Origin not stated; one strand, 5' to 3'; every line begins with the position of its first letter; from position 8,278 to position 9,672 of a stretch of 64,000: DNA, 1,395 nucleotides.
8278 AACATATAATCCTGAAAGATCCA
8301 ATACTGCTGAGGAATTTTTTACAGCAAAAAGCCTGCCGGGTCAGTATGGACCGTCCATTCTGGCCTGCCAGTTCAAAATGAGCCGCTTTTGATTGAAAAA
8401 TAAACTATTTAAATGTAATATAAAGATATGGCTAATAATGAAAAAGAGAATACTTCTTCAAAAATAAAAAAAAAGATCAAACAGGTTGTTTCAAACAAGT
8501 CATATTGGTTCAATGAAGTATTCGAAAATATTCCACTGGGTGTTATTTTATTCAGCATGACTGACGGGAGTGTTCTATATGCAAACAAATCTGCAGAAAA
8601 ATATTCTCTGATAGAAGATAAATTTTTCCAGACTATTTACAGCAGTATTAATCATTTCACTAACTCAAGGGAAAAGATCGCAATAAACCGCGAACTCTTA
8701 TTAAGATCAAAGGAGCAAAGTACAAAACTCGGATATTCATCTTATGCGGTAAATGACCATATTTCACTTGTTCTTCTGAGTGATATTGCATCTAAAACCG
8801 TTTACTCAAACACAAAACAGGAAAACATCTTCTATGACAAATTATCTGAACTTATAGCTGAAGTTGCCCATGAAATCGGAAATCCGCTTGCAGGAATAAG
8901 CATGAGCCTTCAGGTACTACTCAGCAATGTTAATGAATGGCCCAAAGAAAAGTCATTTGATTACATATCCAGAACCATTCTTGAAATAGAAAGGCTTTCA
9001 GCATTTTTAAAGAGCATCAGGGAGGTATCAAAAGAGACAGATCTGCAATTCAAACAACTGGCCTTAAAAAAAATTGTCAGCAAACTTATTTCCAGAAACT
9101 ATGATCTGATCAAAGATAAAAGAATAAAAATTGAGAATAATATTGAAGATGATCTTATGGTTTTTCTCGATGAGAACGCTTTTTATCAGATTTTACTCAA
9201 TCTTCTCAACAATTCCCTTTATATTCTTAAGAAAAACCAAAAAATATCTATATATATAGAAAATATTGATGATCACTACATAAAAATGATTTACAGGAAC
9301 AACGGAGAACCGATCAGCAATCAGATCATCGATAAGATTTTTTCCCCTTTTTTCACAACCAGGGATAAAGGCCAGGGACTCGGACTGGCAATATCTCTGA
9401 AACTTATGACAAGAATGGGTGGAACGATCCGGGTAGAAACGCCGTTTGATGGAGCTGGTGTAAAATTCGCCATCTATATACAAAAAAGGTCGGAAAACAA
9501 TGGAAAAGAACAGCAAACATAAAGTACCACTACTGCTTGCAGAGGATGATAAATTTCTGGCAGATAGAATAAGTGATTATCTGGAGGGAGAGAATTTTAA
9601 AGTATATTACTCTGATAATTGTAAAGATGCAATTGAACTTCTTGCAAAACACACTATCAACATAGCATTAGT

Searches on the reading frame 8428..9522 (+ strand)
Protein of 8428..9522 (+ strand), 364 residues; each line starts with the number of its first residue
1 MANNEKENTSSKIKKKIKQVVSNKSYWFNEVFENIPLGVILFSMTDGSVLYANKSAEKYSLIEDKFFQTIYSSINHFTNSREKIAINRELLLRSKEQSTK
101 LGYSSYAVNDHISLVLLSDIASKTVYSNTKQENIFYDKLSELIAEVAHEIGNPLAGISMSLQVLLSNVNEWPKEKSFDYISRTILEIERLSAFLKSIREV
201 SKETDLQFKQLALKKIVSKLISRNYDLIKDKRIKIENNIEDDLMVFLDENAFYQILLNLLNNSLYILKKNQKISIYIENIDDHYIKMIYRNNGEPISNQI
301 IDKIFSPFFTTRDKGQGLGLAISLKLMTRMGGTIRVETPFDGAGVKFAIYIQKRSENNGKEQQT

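Call 20: search_protein_families(library=pfam, proteins=[window:8428-9522:+], max_evalue=0.0001)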
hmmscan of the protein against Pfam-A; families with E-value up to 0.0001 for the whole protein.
window:8428-9522:+ (364 aa): 2 families
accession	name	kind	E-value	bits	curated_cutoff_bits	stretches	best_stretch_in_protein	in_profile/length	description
PF02518.31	HATPase_c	-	3.7e-17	63.2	26.4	1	248-353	2-109/111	Histidine kinase-, DNA gyrase B-, and HSP90-like ATPase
PF00512.31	HisKA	-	2.4e-09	37.5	26.9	1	139-202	2-62/66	His Kinase A (phospho-acceptor) domain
